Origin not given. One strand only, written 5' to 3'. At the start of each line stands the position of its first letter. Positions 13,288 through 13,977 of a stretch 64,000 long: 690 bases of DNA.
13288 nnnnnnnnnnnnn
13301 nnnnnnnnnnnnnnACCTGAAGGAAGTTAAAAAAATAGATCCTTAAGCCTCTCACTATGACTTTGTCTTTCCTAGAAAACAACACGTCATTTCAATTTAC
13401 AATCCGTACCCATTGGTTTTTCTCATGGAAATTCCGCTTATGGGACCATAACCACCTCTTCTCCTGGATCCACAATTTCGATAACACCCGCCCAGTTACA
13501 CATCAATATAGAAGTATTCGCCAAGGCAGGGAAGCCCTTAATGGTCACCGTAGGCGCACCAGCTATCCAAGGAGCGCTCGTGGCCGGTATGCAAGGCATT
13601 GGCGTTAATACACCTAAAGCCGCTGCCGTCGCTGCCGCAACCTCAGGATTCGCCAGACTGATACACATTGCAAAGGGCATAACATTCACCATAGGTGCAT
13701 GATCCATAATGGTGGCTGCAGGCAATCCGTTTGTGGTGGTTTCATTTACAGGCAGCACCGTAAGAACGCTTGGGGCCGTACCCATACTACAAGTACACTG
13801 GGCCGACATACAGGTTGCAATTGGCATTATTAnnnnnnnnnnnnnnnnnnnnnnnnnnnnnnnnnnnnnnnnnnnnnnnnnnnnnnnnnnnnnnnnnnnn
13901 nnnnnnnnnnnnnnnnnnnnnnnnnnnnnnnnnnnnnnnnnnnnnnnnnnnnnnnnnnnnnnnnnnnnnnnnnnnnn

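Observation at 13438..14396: Orphan DUF4280/PAAR-like spike-tip protein with a co-transcribed secreted partner, far from any contractile-injection genes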

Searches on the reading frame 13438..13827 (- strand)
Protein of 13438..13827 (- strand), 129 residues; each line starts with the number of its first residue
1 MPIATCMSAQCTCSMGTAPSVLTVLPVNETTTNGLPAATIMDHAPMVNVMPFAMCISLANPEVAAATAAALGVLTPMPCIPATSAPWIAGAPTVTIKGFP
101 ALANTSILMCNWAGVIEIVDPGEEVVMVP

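Call 3: search_protein_families(library=pfam, proteins=[window:13441-13827:-], max_evalue=1)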
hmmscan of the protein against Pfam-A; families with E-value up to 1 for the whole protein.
window:13441-13827:- (129 aa): 2 families
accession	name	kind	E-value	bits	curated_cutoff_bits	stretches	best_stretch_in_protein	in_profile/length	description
PF14107.11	DUF4280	-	3.2e-32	111.8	26.3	1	6-122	2-108/109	Domain of unknown function (DUF4280)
PF05488.18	PAAR_motif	-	0.015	15.9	27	1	85-110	39-64/70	PAAR motif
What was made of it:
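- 13438..13827 (-): Gene for a 129-aa DUF4280 (PAAR-like) spike-tip protein with no extension domain. The invariant cysteines are C13, C55, C79 and C110. Pfam E=3.2e-32 (call 3).
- On DUF4280 / PAAR-like (Pfam PF14107): 111.8 bits against a cut-off of 26.3, E=3.2e-32, profile positions 2-108 of 109 (call 3).
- On Canonical PAAR (Pfam PF05488): 15.9 bits against a cut-off of 27, E=0.015, one short stretch at residues 85-110 (call 3).
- On PAAR-toxin / polymorphic effector: The protein is 129 aa and the DUF4280 match covers residues 6-122 (call 3).
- Closest known: Canonical PAAR proteins. Different: The PF05488 score is below the cut-off (15.9 bits against 27, call 3).
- DUF4280 E=3.2e-32 over the full profile (call 3).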

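Call 4: search_protein_families(library=ncbifam, proteins=[window:13441-13827:-], max_evalue=1)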
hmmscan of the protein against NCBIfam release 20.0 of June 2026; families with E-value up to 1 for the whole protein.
window:13441-13827:- (129 aa): 1 family
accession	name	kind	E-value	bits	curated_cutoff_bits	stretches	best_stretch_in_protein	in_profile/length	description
NF041248.1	T6SS_IglG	exception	7.5e-12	45.4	200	1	4-123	55-167/173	type VI secretion system PAAR-like protein IglG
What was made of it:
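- On IglG (NCBIfam NF041248): The alignment starts at IglG profile position 55, so there is no N-terminal extension (call 4).
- Closest known: Francisella IglG. Same: NCBIfam match E=7.5e-12 over IglG positions 55-167 (call 4).
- Checked: Family (calls 3, 4): Pfam DUF4280 E=3.2e-32, 111.8 bits (cut-off 26.3), covering profile positions 2-108 of 109.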

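Call 9: find_encoding_contigs(protein=window:13438-13827:-, flank=10000, max_places=6)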
Protein window:13438-13827:- (129 aa): no gene with exactly this product is on record in the collection.

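Call 10: find_homologous_proteins(query=window:13441-13827:-)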
Query window:13441-13827:- (129 aa): 7873 proteins with E <= 0.001 among 8000 candidates; the best 120 are listed.
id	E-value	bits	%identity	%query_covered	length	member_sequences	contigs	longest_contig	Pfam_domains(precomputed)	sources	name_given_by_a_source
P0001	1.6e-74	266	100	100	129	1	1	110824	PF14107.12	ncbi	-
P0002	2.1e-64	233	88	100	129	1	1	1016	PF14107.12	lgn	-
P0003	7.7e-60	218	80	100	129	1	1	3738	PF14107.12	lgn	-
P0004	7.9e-49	183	66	100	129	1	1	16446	PF14107.12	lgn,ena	-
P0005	1.5e-47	179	71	100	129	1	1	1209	PF14107.12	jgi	jgi:Domain of unknown function (DUF4280)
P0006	1.7e-47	179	71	100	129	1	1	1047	PF14107.12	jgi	jgi:Domain of unknown function (DUF4280)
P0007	1.9e-47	178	68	100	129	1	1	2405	PF14107.12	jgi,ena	-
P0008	2.7e-47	178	67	100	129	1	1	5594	PF14107.12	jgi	-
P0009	2.7e-47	178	69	100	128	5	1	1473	PF14107.12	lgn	-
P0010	3.5e-47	178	65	100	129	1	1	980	PF14107.12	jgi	jgi:hypothetical protein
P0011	5.8e-47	177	67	100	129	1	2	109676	PF14107.12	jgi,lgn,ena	-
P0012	7.2e-47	177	71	100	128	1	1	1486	PF14107.12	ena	-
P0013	8.1e-47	176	65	100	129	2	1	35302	PF14107.12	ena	-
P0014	8.4e-47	176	67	100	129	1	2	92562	PF14107.12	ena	-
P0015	1.0e-46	176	67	100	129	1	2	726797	PF14107.12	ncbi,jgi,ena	jgi:hypothetical protein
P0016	1.0e-46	176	69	100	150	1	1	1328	PF14107.12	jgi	jgi:hypothetical protein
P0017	1.3e-46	176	67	100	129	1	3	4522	PF14107.12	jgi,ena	-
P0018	1.3e-46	176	67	100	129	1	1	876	PF14107.12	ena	-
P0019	1.3e-46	176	67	100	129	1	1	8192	PF14107.12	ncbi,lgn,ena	-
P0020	1.5e-46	175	69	100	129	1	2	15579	PF14107.12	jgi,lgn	jgi:hypothetical protein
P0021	1.7e-46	175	70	100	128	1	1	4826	PF14107.12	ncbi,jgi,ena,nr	ncbi:MAG TPA: DUF4280 domain-containing protein [Pyrinomonadaceae bacterium]|jgi:hypothetical protei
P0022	1.8e-46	175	67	100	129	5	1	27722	PF14107.12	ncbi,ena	-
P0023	1.8e-46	175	67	97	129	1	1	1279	PF14107.12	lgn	-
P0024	1.9e-46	175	69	100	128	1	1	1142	PF14107.12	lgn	-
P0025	1.9e-46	175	67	100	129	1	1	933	PF14107.12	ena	-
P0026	1.9e-46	175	67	100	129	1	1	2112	PF14107.12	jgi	jgi:hypothetical protein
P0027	2.0e-46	175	67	100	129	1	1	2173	PF14107.12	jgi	jgi:hypothetical protein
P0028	2.2e-46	175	67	100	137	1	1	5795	PF14107.12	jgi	jgi:hypothetical protein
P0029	2.2e-46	175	70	100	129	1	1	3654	PF14107.12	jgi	jgi:uncharacterized protein DUF4280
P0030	2.4e-46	175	67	100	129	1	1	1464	PF14107.12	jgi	jgi:hypothetical protein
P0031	2.8e-46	175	67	100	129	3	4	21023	PF14107.12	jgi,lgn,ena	jgi:hypothetical protein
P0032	2.8e-46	175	67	100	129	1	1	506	PF14107.12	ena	-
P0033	3.1e-46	174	67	100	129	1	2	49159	PF14107.12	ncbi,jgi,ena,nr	ncbi:MAG: DUF4280 domain-containing protein [Acidobacteriia bacterium]|nr:DUF4280 domain-containing 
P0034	3.1e-46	174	67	100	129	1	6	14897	PF14107.12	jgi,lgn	jgi:hypothetical protein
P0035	3.2e-46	174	67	100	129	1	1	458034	PF14107.12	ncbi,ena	-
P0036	3.3e-46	174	67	100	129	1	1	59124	PF14107.12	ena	-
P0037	3.5e-46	174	65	100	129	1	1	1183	PF14107.12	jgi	jgi:hypothetical protein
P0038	3.6e-46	174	69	100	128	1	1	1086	PF14107.12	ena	-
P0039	4.2e-46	174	68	100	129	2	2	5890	PF14107.12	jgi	jgi:hypothetical protein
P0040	4.3e-46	174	67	100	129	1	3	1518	PF14107.12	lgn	-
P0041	4.8e-46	174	67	100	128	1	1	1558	PF14107.12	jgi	jgi:hypothetical protein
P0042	4.9e-46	174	69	100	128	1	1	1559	PF14107.12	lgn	-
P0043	4.9e-46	174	67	100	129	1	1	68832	PF14107.12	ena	-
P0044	5.1e-46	174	69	95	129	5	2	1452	PF05488.19,PF14107.12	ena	-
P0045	5.4e-46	174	67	100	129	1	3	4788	PF14107.12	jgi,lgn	jgi:Domain of unknown function (DUF4280)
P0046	5.5e-46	174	67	100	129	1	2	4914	PF14107.12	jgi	jgi:Domain of unknown function (DUF4280)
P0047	6.0e-46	174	67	100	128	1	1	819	PF14107.12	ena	-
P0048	6.2e-46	174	67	100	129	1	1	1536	PF14107.12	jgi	jgi:hypothetical protein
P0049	6.3e-46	173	67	100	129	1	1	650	PF14107.12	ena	-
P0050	6.9e-46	173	68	100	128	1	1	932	PF14107.12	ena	-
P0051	7.0e-46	173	65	100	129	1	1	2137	PF14107.12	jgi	jgi:hypothetical protein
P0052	7.3e-46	173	67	100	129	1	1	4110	PF14107.12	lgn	-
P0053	7.4e-46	173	67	100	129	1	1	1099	PF14107.12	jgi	jgi:hypothetical protein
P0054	7.4e-46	173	69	100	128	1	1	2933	PF14107.12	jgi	jgi:Domain of unknown function (DUF4280)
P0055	7.7e-46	173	67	100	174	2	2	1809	PF14107.12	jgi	jgi:hypothetical protein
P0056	7.8e-46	173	65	100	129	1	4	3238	PF14107.12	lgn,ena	-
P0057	7.9e-46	173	65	100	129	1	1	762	PF14107.12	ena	-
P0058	7.9e-46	173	70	100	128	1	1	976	PF14107.12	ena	-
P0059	8.3e-46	173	69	100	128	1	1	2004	PF14107.12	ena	-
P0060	8.5e-46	173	66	100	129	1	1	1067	PF14107.12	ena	-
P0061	8.6e-46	173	66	100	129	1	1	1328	PF14107.12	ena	-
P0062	9.0e-46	173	67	100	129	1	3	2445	PF14107.12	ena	-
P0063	9.1e-46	173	67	100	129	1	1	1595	PF14107.12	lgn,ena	-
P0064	9.2e-46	173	67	100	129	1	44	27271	PF14107.12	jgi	jgi:hypothetical protein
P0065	9.2e-46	173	67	100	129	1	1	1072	PF14107.12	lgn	-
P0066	9.4e-46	173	67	100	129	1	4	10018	PF14107.12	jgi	jgi:Domain of unknown function (DUF4280)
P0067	1.0e-45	173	67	100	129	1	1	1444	PF14107.12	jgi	jgi:hypothetical protein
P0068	1.0e-45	173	68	100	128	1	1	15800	PF14107.12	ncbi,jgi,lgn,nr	ncbi:MAG TPA: DUF4280 domain-containing protein [Pyrinomonadaceae bacterium]|nr:DUF4280 domain-conta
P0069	1.1e-45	173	67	100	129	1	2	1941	PF14107.12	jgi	jgi:hypothetical protein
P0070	1.1e-45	173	66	100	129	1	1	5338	PF14107.12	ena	-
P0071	1.1e-45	173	67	100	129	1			PF14107.12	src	-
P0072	1.1e-45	173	67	100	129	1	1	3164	PF14107.12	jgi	jgi:hypothetical protein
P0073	1.1e-45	173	67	100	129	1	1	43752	PF14107.12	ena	-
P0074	1.1e-45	173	67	100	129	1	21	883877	PF14107.12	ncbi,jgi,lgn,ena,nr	ncbi:MAG TPA: DUF4280 domain-containing protein [Acetobacteraceae bacterium]|jgi:hypothetical protei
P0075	1.1e-45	173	68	100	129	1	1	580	PF14107.12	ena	-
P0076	1.2e-45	173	67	100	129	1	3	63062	PF14107.12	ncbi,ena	-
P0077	1.2e-45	173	67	100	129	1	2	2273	PF14107.12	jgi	jgi:hypothetical protein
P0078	1.2e-45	173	69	100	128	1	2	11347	PF14107.12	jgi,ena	jgi:hypothetical protein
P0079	1.2e-45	173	67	100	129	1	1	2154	PF14107.12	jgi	jgi:hypothetical protein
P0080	1.2e-45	173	67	100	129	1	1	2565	PF14107.12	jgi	jgi:Domain of unknown function (DUF4280)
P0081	1.2e-45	173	67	100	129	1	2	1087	PF14107.12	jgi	jgi:hypothetical protein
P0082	1.2e-45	173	67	100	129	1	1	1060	PF14107.12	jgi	jgi:hypothetical protein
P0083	1.3e-45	172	67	100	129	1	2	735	PF14107.12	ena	-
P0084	1.4e-45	172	68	100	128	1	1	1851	PF14107.12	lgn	-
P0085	1.4e-45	172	67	100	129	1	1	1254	PF14107.12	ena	-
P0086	1.4e-45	172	67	100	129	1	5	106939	PF14107.12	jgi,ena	jgi:hypothetical protein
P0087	1.4e-45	172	67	100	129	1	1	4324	PF14107.12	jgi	jgi:hypothetical protein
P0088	1.4e-45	172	67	100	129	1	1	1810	PF14107.12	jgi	jgi:Domain of unknown function (DUF4280)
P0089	1.5e-45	172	67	100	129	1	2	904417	PF14107.12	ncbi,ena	-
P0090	1.5e-45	172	66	100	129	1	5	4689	PF14107.12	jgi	jgi:hypothetical protein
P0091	1.5e-45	172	67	100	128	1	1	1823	PF14107.12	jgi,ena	-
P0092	1.6e-45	172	69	100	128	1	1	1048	PF14107.12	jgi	jgi:Domain of unknown function (DUF4280)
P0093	1.6e-45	172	66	100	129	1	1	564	PF14107.12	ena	-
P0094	1.6e-45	172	67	100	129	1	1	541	PF14107.12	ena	-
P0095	1.6e-45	172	67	100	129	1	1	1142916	PF14107.12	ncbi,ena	-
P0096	1.6e-45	172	67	100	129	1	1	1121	PF14107.12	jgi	-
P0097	1.7e-45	172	68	100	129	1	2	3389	PF14107.12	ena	-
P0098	1.7e-45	172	65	100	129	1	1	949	PF14107.12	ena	-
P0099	1.7e-45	172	65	97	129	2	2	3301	PF14107.12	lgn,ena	-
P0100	1.7e-45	172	67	100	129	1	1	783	PF14107.12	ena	-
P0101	1.8e-45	172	66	100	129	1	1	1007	PF14107.12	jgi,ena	jgi:hypothetical protein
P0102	1.8e-45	172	65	100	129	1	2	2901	PF14107.12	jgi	jgi:hypothetical protein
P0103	1.8e-45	172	66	100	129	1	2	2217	PF14107.12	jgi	jgi:Domain of unknown function (DUF4280)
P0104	1.8e-45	172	67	100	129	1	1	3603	PF14107.12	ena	-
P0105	1.9e-45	172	68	100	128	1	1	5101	PF14107.12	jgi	jgi:hypothetical protein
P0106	2.0e-45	172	67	100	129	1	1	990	PF14107.12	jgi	jgi:hypothetical protein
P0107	2.0e-45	172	67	100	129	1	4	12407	PF14107.12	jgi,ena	jgi:hypothetical protein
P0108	2.1e-45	172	68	100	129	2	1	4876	PF14107.12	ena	-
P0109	2.1e-45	172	68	96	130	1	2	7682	PF14107.12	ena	-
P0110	2.1e-45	172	65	100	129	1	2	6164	PF14107.12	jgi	jgi:Domain of unknown function (DUF4280)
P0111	2.1e-45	172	67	100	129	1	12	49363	PF14107.12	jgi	jgi:hypothetical protein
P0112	2.2e-45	172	66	100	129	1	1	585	PF14107.12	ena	-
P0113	2.2e-45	172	65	100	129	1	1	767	PF14107.12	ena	-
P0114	2.2e-45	172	65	100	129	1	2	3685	PF14107.12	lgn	-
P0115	2.2e-45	172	67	100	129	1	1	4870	PF14107.12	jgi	jgi:hypothetical protein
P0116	2.2e-45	172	67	100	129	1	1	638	PF14107.12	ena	-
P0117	2.2e-45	172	67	100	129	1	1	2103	PF14107.12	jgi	jgi:hypothetical protein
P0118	2.2e-45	172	66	100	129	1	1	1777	PF14107.12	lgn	-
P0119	2.3e-45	172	67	100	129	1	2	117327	PF14107.12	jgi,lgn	-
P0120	2.4e-45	172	66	100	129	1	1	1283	PF14107.12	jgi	jgi:hypothetical protein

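Call 11: find_encoding_contigs(protein=P0001, flank=10000, max_places=3)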
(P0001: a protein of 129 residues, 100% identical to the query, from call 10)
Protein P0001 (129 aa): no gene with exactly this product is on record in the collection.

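Call 12: find_encoding_contigs(protein=P0074, flank=10000, max_places=6)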
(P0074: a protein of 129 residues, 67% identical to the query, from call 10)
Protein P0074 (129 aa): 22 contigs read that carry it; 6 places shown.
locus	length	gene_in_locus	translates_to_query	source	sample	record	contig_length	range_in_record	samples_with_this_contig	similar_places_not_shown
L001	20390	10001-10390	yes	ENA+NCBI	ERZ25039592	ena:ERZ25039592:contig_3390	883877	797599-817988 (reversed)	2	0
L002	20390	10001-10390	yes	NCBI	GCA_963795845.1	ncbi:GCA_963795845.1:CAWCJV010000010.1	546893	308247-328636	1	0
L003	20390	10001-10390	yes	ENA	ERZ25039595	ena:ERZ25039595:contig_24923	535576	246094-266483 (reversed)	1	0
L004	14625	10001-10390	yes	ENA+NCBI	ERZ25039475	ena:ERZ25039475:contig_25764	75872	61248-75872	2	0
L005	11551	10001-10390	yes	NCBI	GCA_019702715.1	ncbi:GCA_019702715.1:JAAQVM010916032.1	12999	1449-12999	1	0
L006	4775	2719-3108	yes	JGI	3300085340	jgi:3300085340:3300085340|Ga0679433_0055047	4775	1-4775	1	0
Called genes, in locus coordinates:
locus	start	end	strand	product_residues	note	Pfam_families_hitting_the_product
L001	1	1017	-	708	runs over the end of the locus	PF01011:PQQ, PF13360:PQQ_2 (weak), PF13570:Beta-prop_ACSF4 (faint), PF07774:EMC1_C (faint), PF00034:Cytochrom_C, PF13442:Cytochrome_CBB3, PF01011:PQQ, PF13360:PQQ_2 (weak)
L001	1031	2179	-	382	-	PF01261:AP_endonuc_2, PF03786:UxuA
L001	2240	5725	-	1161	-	PF22904:NOMO1-like_2nd (weak), PF13620:CarboxypepD_reg, PF13715:CarbopepD_reg_2 (weak), PF17210:SdrD_B, PF25183:OMP_b-brl_4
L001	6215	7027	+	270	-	PF25171:Beta-prop_WDR36-Utp21_1st (faint), PF24684:Vgb_lyase (faint), PF02239:Cytochrom_D1 (weak), PF21783:YNCE, PF23414:Beta-prop_EML_2 (faint), PF24814:WD40_Prp19 (weak), PF25174:Beta-prop_THOC3, PF25173:Beta-prop_WDR3_1st (weak)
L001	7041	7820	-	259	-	PF06439:3keto-disac_hyd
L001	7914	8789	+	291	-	PF11845:Tll0287-like, PF00672:HAMP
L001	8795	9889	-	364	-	PF00069:Pkinase, PF07714:PK_Tyr_Ser-Thr, PF03109:ABC1 (faint), PF01636:APH (faint), PF26309:DUF8082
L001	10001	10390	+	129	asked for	PF14107:DUF4280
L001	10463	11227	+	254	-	PF00481:PP2C, PF13672:PP2C_2, PF07228:SpoIIE (faint)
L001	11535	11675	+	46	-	-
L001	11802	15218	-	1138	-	PF14331:IcmF-related_N, PF06761:IcmF-related, PF06744:IcmF_C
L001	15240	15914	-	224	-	PF09850:DotU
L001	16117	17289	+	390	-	-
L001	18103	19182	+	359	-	PF14294:DUF4372, PF01609:DDE_Tnp_1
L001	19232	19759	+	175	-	PF05598:DUF772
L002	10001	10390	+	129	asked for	PF14107:DUF4280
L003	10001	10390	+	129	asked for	PF14107:DUF4280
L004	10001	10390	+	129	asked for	PF14107:DUF4280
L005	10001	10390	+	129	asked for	PF14107:DUF4280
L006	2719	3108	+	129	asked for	PF14107:DUF4280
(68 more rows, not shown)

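Call 13: list_cluster_members(proteins=[P0001, P0004, P0015, P0011])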
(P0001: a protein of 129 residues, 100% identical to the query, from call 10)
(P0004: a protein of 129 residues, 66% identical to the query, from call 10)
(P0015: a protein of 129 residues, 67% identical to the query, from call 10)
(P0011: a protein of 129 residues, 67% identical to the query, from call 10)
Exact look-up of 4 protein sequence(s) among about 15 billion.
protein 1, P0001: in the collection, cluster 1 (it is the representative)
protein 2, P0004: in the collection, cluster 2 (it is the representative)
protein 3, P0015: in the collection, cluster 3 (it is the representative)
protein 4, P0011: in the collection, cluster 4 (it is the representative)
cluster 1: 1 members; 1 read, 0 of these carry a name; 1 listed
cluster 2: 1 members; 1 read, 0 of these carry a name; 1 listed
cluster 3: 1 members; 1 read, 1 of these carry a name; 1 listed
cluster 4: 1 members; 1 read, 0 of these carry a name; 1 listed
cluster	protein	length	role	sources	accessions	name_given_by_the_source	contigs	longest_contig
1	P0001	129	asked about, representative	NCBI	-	-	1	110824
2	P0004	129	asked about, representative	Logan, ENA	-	-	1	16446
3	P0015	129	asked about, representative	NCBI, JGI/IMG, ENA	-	hypothetical protein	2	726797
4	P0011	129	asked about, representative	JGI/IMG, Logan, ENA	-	-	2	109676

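Call 14: find_encoding_contigs(protein=P0004, flank=10000, max_places=3)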
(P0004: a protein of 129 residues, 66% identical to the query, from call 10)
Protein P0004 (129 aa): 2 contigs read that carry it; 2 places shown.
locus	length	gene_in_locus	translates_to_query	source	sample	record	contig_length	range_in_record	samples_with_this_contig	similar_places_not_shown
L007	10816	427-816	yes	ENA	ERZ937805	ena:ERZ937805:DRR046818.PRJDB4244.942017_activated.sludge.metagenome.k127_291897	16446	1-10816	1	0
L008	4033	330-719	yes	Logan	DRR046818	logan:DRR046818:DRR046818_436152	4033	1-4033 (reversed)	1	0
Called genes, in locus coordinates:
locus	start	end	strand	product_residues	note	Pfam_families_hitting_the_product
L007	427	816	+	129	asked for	PF14107:DUF4280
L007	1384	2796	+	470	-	PF03951:Gln-synt_N, PF00120:Gln-synt_C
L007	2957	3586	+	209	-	PF09335:VTT_dom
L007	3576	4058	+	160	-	PF00156:Pribosyltran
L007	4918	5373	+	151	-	PF09424:YqeY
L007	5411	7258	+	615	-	PF01807:Zn_ribbon_DnaG, PF08275:DNAG_N, PF01751:Toprim (weak), PF13662:Toprim_4, PF13155:Toprim_2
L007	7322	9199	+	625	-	PF03979:Sigma70_r1_1, PF00140:Sigma70_r1_2, PF04546:Sigma70_ner, PF04542:Sigma70_r2, PF04539:Sigma70_r3, PF04545:Sigma70_r4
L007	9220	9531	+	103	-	PF01722:BolA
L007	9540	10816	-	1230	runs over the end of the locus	-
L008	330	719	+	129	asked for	PF14107:DUF4280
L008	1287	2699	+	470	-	PF03951:Gln-synt_N, PF00120:Gln-synt_C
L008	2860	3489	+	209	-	PF09335:VTT_dom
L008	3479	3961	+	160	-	PF00156:Pribosyltran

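Call 15: find_related_loci(query=window:13441-13827:-, collection=genome_contigs, flank=10000)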
Query window:13441-13827:- (129 aa) in genome_contigs; peptide patterns used: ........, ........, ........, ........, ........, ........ (x = any residue, [..] = any of these).
598 stretches matched a pattern (row limit reached: there are more); 454 encode a relative of the query (tblastn E <= 1e-3); the best 80 are kept; 80 distinct loci.
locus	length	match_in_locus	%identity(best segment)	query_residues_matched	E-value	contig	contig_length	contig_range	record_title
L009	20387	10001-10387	66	1-129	2e-50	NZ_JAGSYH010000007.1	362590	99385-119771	Acidicapsa dinghuensis strain 4GSKX scaffold7_size362528, whole genome shotgun sequence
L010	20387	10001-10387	67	1-129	1e-48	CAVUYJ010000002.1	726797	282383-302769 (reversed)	MAG: uncultured Acidobacteriaceae bacterium isolate MFD05705.bin.1.33 genome assembly, contig: contig_14725, whole genom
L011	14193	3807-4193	65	1-129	2e-49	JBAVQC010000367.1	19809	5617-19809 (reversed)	MAG: Acidobacteriaceae bacterium isolate MFD00689_ilm_asm_bin12 k127_201349, whole genome shotgun sequence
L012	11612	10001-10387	64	1-129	3e-48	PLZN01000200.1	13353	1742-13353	MAG: Acidobacteriaceae bacterium isolate palsa_350 73.20120700_P3D.136_contig_235811, whole genome shotgun sequence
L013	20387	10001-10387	65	1-129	9e-48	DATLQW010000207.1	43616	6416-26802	MAG TPA_asm: Acetobacteraceae bacterium isolate SMAG_U13888 k141_256717, whole genome shotgun sequence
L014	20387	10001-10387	64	1-129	8e-48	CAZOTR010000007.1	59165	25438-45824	MAG TPA_asm: uncultured Methylococcaceae bacterium isolate binchicken_co322_108 genome assembly, contig: NODE_991_length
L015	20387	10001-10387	61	1-129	1e-47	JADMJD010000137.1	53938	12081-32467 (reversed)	MAG: Rubrivivax sp. isolate MAG_105 NODE_540_length_53938_cov_8.710781, whole genome shotgun sequence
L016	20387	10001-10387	67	1-129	2e-47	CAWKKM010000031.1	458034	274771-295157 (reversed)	MAG: uncultured Acidobacteriaceae bacterium isolate MFD06714.bin.3.179 genome assembly, contig: contig_9567, whole genom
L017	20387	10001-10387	67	1-129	3e-47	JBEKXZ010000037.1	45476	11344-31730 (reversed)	MAG: Bryobacteraceae bacterium isolate SPRUCE 663 SPRUCE_663_37, whole genome shotgun sequence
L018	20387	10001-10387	68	1-129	3e-47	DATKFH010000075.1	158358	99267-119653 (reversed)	MAG TPA_asm: Candidatus Sulfotelmatobacter sp. isolate SMAG_U14520 k141_3121392, whole genome shotgun sequence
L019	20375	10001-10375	64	6-129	5e-47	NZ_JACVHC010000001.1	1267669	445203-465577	Pseudomonas anatoliensis strain P141 Seq1, whole genome shotgun sequence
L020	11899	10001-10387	63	1-129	6e-47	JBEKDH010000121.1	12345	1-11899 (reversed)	MAG: Terracidiphilus sp. isolate SPRUCE 179 SPRUCE_179_121, whole genome shotgun sequence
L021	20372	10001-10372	64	6-129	5e-47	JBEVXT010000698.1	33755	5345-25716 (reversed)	MAG: Sedimenticola sp. isolate 1_1 TCF1 c_000000000032, whole genome shotgun sequence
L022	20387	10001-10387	67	1-129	8e-47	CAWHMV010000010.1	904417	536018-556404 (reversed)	MAG: uncultured Acidobacteriaceae bacterium isolate MFD00731.bin.1.211 genome assembly, contig: contig_2139, whole genom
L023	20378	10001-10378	64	4-129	7e-47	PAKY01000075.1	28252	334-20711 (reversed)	MAG: Phycisphaerae bacterium isolate SAT56 MHASMcontig_1576650, whole genome shotgun sequence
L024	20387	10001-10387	67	1-129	6e-47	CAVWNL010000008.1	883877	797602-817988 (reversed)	MAG: uncultured Acidobacteriaceae bacterium isolate MFD09495.bin.2.6 genome assembly, contig: contig_3390, whole genome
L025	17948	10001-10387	58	1-129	2e-46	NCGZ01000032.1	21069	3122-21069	MAG: Alphaproteobacteria bacterium 16-39-46 04302015_16_scaffold_583, whole genome shotgun sequence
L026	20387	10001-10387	67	1-129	3e-46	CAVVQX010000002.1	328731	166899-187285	MAG: uncultured Acidobacteriaceae bacterium isolate MFD02671.bin.3.52 genome assembly, contig: contig_11943, whole genom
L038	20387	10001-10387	65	1-129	2e-45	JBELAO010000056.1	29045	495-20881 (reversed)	MAG: Bryobacteraceae bacterium isolate SPRUCE 95 SPRUCE_95_56, whole genome shotgun sequence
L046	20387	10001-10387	65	1-129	9e-45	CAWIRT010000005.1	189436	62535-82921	MAG: uncultured Acidobacteriaceae bacterium isolate MFD00964.bin.2.105 genome assembly, contig: contig_106562, whole gen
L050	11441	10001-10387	62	1-129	9e-45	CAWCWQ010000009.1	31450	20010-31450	MAG: uncultured Acidobacteriaceae bacterium isolate MFD01689.bin.3.127 genome assembly, contig: contig_21485, whole geno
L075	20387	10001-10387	64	1-129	8e-44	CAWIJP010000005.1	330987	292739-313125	MAG: uncultured Acidobacteriaceae bacterium isolate MFD05512.bin.1.162 genome assembly, contig: contig_20908, whole geno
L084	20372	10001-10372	63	6-129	2e-43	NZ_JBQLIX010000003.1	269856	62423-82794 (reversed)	Pseudomonas sp. NCHU5216 collab21.1.03, whole genome shotgun sequence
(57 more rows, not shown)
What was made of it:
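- Closest known: Stand-alone ~129-aa DUF4280 proteins encoded in T6SS clusters of the canonical. Same: 57-69% identity over the full length (calls 10, 15).
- Homologues 57-69% identical lie within 10 kb of VgrG, ClpV, TssB, F, G, K, L or M in 63 loci (62 of the 80 genome loci of call 15).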
